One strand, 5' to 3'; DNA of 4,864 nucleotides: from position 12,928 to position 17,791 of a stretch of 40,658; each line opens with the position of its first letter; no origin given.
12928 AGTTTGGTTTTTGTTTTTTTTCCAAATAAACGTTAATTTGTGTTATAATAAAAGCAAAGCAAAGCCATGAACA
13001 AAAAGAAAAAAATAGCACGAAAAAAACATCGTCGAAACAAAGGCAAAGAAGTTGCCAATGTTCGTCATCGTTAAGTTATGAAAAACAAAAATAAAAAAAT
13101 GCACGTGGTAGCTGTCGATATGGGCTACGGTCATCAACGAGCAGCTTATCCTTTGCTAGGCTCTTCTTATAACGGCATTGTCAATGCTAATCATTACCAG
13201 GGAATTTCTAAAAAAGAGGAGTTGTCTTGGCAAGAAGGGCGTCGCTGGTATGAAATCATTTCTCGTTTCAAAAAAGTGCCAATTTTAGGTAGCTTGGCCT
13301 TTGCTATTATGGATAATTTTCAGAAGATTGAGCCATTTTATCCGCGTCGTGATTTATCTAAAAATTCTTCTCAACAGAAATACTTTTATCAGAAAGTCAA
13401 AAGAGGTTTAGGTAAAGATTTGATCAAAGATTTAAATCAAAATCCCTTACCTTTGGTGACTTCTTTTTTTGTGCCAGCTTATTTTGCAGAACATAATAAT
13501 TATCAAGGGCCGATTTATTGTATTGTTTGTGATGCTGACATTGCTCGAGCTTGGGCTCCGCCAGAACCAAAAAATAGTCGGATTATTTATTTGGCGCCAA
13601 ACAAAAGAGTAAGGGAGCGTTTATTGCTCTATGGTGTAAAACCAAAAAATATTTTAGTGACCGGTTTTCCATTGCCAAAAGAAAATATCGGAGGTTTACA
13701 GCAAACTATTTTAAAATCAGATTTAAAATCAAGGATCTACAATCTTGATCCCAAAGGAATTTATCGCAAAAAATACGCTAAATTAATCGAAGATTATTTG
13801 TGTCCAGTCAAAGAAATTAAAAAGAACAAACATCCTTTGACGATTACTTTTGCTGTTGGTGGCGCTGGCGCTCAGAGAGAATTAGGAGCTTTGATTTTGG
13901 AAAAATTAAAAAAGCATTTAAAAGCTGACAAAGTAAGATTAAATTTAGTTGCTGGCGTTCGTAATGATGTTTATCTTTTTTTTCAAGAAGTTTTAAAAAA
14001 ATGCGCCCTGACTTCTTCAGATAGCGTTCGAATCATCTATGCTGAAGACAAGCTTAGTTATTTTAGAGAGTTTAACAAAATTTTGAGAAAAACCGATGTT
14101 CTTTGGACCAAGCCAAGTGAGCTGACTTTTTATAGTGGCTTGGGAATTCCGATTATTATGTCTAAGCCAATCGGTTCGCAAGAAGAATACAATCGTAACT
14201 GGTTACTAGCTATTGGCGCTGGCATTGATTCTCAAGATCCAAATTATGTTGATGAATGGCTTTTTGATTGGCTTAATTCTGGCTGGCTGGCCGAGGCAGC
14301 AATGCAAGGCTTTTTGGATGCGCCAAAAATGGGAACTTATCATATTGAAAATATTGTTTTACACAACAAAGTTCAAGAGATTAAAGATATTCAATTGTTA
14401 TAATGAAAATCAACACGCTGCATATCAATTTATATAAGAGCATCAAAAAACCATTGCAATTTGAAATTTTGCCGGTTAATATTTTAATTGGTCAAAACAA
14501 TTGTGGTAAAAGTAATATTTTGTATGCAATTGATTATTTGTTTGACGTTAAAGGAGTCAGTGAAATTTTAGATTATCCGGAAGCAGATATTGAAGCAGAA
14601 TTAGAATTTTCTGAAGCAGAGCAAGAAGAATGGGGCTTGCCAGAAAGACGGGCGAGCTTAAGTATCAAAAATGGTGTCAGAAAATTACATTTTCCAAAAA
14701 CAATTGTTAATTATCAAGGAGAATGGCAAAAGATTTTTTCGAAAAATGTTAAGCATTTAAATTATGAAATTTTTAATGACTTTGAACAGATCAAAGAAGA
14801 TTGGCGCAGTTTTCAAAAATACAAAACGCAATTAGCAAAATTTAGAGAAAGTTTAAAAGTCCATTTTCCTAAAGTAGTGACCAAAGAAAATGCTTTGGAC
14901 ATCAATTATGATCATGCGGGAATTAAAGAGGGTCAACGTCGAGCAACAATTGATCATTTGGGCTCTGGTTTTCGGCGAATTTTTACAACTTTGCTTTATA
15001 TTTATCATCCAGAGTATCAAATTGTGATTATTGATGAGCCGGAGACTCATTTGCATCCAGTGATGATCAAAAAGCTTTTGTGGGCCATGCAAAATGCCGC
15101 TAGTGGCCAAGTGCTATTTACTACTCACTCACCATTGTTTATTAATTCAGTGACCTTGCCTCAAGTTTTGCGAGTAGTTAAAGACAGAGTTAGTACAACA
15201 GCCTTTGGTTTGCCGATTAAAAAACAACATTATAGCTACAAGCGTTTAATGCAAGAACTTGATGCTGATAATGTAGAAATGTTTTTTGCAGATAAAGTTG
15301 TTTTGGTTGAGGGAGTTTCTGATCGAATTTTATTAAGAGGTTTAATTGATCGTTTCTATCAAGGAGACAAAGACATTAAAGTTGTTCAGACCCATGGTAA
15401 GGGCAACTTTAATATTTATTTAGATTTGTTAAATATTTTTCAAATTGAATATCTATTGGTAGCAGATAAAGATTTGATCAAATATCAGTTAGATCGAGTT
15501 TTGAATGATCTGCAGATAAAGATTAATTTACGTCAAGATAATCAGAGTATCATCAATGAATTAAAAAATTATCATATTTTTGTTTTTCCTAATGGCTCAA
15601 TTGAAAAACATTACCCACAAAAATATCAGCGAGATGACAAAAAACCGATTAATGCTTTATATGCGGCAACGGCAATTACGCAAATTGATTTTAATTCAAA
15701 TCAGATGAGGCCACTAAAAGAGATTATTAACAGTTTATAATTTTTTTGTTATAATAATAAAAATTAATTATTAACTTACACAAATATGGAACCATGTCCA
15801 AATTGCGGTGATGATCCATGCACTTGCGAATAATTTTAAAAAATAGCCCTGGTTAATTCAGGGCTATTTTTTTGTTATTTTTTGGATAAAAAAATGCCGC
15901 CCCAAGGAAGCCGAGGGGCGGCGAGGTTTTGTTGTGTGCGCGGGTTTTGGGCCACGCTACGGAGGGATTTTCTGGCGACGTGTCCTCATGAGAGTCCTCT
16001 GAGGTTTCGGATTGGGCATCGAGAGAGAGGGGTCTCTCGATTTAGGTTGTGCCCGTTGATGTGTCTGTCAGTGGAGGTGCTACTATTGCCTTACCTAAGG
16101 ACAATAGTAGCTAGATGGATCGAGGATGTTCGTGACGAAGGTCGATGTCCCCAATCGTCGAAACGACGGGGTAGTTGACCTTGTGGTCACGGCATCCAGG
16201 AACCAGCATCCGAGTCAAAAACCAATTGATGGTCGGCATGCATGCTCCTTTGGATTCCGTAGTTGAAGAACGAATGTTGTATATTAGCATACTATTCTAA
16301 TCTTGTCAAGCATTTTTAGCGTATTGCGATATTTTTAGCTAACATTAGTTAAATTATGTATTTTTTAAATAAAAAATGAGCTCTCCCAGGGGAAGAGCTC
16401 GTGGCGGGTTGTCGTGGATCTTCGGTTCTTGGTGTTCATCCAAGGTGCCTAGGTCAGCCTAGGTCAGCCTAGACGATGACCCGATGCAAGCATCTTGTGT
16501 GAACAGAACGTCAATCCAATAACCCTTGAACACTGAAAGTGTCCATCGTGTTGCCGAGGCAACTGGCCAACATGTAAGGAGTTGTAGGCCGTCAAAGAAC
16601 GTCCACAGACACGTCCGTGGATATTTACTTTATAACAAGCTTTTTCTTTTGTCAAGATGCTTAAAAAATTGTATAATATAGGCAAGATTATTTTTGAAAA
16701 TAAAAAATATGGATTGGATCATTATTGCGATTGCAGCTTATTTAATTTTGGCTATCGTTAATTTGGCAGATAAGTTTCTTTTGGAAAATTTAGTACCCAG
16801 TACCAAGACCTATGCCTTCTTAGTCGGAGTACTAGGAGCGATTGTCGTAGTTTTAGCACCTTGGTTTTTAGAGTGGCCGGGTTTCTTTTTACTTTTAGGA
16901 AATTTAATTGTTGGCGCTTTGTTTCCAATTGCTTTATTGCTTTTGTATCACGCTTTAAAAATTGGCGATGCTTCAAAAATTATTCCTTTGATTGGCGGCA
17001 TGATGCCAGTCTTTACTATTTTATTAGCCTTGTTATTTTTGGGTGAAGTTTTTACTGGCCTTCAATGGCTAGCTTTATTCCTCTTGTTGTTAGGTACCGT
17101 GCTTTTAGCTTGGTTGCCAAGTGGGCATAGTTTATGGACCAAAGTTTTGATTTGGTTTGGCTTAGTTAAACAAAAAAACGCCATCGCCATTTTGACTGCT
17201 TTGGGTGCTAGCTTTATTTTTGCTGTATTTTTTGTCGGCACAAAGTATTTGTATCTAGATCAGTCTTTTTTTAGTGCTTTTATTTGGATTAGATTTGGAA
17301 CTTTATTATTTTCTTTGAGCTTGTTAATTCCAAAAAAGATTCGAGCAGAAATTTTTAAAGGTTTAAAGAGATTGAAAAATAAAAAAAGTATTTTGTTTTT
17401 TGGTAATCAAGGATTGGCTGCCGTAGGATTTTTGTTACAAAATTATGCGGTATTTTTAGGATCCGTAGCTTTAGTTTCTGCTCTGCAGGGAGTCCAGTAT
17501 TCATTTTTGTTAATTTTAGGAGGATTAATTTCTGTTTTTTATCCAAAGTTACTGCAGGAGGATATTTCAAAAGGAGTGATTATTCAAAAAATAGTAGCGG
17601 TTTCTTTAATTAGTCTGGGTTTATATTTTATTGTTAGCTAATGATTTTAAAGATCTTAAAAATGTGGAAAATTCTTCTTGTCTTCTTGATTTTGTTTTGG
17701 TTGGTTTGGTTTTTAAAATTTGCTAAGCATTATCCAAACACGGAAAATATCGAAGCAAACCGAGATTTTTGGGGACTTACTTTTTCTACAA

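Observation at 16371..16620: Second G+C-rich promoter-to-terminator unit of about 250 nt: candidate structured RNA B with an internal 10-nt tandem repeat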

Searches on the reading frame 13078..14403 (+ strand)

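Call 13: search_protein_families(library=pfam, proteins=[window:13078-14403:+])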
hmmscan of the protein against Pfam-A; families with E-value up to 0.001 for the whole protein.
window:13078-14403:+ (441 aa): 1 family
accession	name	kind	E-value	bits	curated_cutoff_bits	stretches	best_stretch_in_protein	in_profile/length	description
PF22053.2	DUF6938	-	3.1e-15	56.9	27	2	303-382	112-185/236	Domain of unknown function (DUF6938)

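Call 70: search_protein_families(library=padloc, proteins=[window:13078-14403:+], max_evalue=0.01)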
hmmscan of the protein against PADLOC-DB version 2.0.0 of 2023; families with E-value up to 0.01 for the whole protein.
window:13078-14403:+ (441 aa): 0 families

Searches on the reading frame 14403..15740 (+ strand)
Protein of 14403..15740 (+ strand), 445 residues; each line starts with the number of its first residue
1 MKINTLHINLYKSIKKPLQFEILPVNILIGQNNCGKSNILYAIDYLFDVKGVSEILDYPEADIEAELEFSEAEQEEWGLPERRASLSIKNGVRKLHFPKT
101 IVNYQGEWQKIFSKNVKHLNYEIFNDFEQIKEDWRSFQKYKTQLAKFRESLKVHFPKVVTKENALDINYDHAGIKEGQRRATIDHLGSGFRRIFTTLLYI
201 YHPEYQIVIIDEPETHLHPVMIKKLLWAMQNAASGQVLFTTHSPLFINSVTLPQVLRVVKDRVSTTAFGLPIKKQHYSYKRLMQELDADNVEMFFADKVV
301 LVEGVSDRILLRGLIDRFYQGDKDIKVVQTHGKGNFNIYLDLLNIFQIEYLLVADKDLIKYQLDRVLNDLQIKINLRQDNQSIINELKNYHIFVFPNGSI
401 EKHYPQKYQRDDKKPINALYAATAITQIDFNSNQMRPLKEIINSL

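Call 13: search_protein_families(library=pfam, proteins=[window:14403-15740:+])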
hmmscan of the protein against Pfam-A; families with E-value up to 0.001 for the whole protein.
window:14403-15740:+ (445 aa): 5 families
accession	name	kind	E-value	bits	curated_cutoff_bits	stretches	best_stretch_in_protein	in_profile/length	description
PF13304.12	AAA_21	-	7.2e-27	95.7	27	2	170-248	222-304/304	AAA domain, putative AbiEii toxin, Type IV TA system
PF13175.12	AAA_15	-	7.9e-24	85.4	32.1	2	127-247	239-374/374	AAA ATPase domain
PF20469.4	OLD-like_TOPRIM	-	9.7e-16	58.5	23.2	1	294-357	1-67/67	Overcoming lysogenization defect protein-like, TOPRIM domain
PF11398.14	DUF2813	-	1.1e-10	41.9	21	1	207-271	286-349/372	Protein of unknown function (DUF2813)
PF02463.25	SMC_N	-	2.6e-07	30.7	40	1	3-49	2-50/220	RecF/RecN/SMC N terminal domain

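Call 18: find_encoding_contigs(protein=window:14403-15740:+, flank=4000, max_places=10)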
Protein window:14403-15740:+ (445 aa): 3 contigs read that carry it; 1 place shown.
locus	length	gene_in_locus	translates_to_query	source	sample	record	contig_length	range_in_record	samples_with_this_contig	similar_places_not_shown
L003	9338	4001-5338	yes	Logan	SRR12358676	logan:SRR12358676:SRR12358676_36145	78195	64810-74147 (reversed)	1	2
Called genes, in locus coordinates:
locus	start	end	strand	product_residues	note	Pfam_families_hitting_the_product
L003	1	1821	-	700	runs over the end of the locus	-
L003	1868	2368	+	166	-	-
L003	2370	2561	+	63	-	-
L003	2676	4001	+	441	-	PF22053:DUF6938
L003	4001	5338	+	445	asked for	PF02463:SMC_N (weak), PF13175:AAA_15, PF13304:AAA_21 (weak), PF13175:AAA_15, PF13304:AAA_21, PF11398:DUF2813, PF20469:OLD-like_TOPRIM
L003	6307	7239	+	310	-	PF00892:EamA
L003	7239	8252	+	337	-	PF02449:Glyco_hydro_42 (faint)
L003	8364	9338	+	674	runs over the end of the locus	PF00082:Peptidase_S8, PF01839:FG-GAP (faint), PF13517:FG-GAP_3 (weak)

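Call 70: search_protein_families(library=padloc, proteins=[window:14403-15740:+], max_evalue=0.01)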
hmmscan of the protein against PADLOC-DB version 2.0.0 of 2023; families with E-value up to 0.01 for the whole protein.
window:14403-15740:+ (445 aa): 141 families (the best 25 are shown)
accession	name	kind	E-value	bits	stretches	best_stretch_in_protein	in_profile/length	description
PDLC02358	Old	-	3.4e-41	139.7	2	178-361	248-452/578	Old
PDLC00067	GajA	-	2.8e-28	96.8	2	204-402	304-500/604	AAA ATPase domain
PDLC02980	AriA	-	2.9e-28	97.7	2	115-248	165-304/304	-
PDLC02979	AriA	-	1.8e-27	95.1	2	110-247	226-373/373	-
PDLC00066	GajA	-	2.5e-27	93.6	2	205-363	279-439/567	AAA ATPase domain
PDLC00069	GajA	-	4.7e-26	89.4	2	205-345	335-485/687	AAA ATPase domain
PDLC00096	GajA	-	3.2e-25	86.9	2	202-359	284-457/630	AAA ATPase domain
PDLC00070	GajA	-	7.5e-25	85.6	2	204-365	290-457/596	AAA ATPase domain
PDLC00091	GajA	-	2e-24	84.4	2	205-321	297-416/627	AAA ATPase domain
PDLC00077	GajA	-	3.8e-23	79.9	2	205-366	334-507/616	AAA ATPase domain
PDLC00065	GajA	-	1.2e-22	78.5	1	206-370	335-518/670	AAA ATPase domain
PDLC00094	GajA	-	1.5e-22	77.8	2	207-389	303-482/569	AAA ATPase domain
PDLC00099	GajA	-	5.4e-22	76.5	2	199-314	291-410/626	AAA ATPase domain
PDLC04168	GajA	-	5.6e-22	76.1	2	183-324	254-392/570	-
PDLC00078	GajA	-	5.9e-22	76.1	2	202-342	318-457/580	AAA ATPase domain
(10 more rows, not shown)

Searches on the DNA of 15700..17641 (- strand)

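Call 4: search_rna_families(source=window, start=15700, end=16800, threshold=evalue, max_evalue=10, show_alignments=3)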
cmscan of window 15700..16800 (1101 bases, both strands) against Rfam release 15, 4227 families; matches with E-value up to 10: 19.
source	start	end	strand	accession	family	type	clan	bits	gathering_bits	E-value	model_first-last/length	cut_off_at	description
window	15826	15928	+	RF02705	B_rapa_snoR775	Gene; snRNA; snoRNA; HACA-box;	-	27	64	0.19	1-127/127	no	Brassica rapa small nucleolar RNA 775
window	15838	15924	-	RF02837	anti-hemB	Gene; sRNA;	-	25.8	49.5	0.0013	1-81/81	no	Burkholderia RNA 7 (anti-hemB)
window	15780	15898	-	RF01770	rimP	Cis-reg; leader;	-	25.1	47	0.15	1-102/102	no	Gammaprotebacteria rimP leader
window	15770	15877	+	RF02053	STnc430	Gene; sRNA;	-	25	47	0.2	1-162/162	no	Enterobacterial sRNA STnc430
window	15837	15897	-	RF00506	Thr_leader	Cis-reg; leader;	-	24.1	55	0.058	1-118/118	no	Threonine operon leader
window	15816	15873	+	RF00506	Thr_leader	Cis-reg; leader;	-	23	55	0.1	1-118/118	no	Threonine operon leader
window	15824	15882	+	RF02732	JA04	Gene; sRNA;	-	21.4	81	2.6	1-81/81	no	Aggregatibacter sRNA JA04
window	15706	15827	-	RF01796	frnS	Gene; sRNA;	-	21.2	60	0.62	1-119/119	no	Fumarate/nitrate reductase regulator sRNA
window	15887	15939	-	RF02754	ES205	Gene; sRNA;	-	19.3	86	2.1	1-72/72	no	ES205 sRNA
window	15819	15883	+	RF01770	rimP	Cis-reg; leader;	-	19.3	47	2.6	1-102/102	no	Gammaprotebacteria rimP leader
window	15833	15869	+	RF02438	SpF51_sRNA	Gene; sRNA;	-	18.5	50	1.9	1-45/45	no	Streptococcus sRNA SpF51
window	15770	15933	+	RF01743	leu-phe_leader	Cis-reg; leader;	-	18.1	70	4.4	1-162/162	no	leu/phe leader RNA from Lactococcus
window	16648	16686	+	RF00331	snoZ169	Gene; snRNA; snoRNA; CD-box;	-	17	55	9.8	1-69/69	no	Small nucleolar RNA Z169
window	15836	15873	+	RF04157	MIR9486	Gene; miRNA;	-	16.3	100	3.9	1-119/119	no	MIR9486 microRNA precursor family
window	15841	15895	-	RF02438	SpF51_sRNA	Gene; sRNA;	-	16.2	50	6.8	1-45/45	no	Streptococcus sRNA SpF51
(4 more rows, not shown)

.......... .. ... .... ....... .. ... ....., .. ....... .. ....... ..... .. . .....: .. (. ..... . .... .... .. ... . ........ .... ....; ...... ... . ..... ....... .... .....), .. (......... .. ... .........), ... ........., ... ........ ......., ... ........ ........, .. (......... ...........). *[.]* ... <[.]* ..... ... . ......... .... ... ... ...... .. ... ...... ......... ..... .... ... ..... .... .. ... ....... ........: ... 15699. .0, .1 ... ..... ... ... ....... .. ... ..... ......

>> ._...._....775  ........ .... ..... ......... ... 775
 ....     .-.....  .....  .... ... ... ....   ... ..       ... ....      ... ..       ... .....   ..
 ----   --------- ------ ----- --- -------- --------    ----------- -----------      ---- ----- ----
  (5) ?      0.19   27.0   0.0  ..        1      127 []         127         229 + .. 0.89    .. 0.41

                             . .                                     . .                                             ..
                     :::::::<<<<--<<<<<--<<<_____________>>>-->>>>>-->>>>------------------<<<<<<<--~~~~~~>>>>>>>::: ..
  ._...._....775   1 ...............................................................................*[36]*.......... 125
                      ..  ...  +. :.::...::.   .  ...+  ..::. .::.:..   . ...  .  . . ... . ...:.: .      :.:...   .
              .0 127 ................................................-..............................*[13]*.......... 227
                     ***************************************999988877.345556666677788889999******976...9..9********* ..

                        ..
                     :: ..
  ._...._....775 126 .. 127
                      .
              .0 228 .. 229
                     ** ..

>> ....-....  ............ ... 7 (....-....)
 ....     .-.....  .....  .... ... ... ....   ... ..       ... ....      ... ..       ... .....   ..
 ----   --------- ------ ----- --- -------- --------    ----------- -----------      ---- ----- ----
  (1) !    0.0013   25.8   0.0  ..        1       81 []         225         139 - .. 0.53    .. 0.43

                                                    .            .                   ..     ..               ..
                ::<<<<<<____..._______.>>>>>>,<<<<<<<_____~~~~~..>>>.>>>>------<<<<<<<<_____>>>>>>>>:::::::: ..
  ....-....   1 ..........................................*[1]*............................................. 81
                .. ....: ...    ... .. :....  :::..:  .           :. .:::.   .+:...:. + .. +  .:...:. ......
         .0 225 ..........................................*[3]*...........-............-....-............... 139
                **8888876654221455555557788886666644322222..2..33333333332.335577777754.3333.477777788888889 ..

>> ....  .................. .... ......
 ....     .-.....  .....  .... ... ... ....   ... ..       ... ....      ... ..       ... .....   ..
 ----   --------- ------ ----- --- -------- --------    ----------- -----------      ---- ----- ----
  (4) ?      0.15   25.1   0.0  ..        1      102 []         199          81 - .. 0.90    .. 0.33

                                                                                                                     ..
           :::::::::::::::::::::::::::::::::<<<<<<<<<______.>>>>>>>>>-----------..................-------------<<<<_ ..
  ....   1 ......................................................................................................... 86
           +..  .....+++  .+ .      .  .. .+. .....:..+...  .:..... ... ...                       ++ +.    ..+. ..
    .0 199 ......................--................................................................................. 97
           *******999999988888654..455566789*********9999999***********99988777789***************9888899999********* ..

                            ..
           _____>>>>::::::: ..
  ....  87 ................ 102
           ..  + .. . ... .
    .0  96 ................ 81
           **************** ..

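Call 28: search_dna_similar(query=window:15880-16660:-, collection=phages, mode=distant, max_evalue=0.01)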
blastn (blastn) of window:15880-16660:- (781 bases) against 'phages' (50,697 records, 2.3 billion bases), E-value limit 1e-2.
No match.

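Call 29: search_dna_similar(query=window:15880-16660:-, collection=plasmids, mode=distant, max_evalue=0.01)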
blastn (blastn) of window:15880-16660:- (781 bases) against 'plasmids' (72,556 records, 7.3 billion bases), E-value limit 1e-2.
No match.

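Call 79: build_rna_model(alignment_id=A6, structure=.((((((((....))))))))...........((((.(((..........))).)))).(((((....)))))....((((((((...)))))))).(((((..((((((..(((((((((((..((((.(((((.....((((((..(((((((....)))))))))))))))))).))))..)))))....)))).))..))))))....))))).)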
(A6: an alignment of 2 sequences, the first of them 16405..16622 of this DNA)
Model R1 built from alignment A6 (2 sequences, 218 columns); structure: as given.
model positions 218; base pairs 72; branch points 4; effective number of sequences 0.63; information 0.59 bits per position. Calibrated on 0.2 Mb of random sequence (short: E-values are rough).
structure used (alignment columns):
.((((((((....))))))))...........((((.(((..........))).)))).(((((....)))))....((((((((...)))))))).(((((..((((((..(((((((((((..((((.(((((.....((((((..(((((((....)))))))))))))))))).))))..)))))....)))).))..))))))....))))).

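Call 80: search_with_rna_model(model_id=R1, sources=[window, L004, L005, L007, L009, L011, L012, L019, L020, L022, L023, L024, L025, L026, L027, L028, L029, L030, L031, L032, L033, L034, L035, L036, L037, L038, L039, L040, L041, L042, L044, L045, L046, L047, L048, L049, L050, L051, L052, L053, L054, L055], max_evalue=10)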
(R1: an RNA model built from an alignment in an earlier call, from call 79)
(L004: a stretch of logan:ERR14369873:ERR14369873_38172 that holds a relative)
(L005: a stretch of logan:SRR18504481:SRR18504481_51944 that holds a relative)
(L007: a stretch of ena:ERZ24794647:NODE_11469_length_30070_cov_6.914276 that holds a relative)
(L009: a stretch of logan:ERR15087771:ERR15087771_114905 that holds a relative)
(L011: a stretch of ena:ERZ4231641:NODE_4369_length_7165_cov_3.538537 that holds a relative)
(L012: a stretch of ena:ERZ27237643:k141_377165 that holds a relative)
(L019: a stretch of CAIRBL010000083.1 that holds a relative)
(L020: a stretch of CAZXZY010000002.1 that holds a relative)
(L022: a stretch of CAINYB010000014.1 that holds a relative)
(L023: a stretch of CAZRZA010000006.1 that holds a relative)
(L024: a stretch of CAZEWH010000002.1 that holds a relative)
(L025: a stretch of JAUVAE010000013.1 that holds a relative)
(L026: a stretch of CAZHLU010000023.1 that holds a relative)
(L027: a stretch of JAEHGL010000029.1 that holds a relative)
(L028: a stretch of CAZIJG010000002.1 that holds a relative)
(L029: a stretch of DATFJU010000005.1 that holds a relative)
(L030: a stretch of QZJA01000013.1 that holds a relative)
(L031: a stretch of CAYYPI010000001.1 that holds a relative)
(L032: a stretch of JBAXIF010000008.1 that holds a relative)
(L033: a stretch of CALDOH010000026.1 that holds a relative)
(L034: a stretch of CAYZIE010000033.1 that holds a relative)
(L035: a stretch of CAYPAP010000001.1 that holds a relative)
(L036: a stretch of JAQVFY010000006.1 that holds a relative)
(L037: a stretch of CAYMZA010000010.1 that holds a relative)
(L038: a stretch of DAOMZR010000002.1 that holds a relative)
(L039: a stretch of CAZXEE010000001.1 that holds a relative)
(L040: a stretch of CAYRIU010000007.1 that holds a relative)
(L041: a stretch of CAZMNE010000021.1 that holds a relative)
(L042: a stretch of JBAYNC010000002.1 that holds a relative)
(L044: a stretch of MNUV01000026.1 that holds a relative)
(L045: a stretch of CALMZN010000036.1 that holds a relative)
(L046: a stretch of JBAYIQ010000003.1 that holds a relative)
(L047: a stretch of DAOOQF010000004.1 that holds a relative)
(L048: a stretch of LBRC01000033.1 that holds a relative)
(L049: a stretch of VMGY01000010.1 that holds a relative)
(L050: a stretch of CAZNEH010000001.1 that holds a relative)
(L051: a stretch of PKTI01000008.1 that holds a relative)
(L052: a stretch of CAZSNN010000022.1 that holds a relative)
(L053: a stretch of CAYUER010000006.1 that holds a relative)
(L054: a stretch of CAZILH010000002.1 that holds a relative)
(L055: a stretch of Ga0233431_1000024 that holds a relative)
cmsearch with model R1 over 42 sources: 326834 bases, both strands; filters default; matches with E-value up to 10: 3.
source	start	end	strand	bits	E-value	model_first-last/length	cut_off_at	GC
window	16405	16622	-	274.1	1.6e-70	1-218/218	no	0.52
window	16333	16526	+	12.6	0.27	1-218/218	no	0.44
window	8745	8800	+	8.8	2.8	127-181/218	no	0.43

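Call 92: search_rna_families(source=window, start=16365, end=16630, threshold=evalue, max_evalue=10)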
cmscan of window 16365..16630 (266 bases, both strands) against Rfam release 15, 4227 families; matches with E-value up to 10: 0.
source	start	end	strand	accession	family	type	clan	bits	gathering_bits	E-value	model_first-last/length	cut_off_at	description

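Call 93: search_rna_families(sources=[L011, L020, L012, L053, L026], threshold=evalue, max_evalue=0.01)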
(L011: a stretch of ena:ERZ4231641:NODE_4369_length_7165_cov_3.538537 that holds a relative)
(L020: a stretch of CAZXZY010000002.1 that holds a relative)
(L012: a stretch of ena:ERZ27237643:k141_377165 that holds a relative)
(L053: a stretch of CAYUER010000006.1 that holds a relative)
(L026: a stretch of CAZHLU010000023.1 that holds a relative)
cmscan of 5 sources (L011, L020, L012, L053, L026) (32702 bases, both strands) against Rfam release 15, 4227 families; matches with E-value up to 0.01: 1.
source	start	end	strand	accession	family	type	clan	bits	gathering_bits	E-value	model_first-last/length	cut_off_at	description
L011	1831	1933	+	RF02621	BSnc120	Gene; sRNA;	-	38.2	114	8.4e-06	1-88/88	no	Brucella sRNA 120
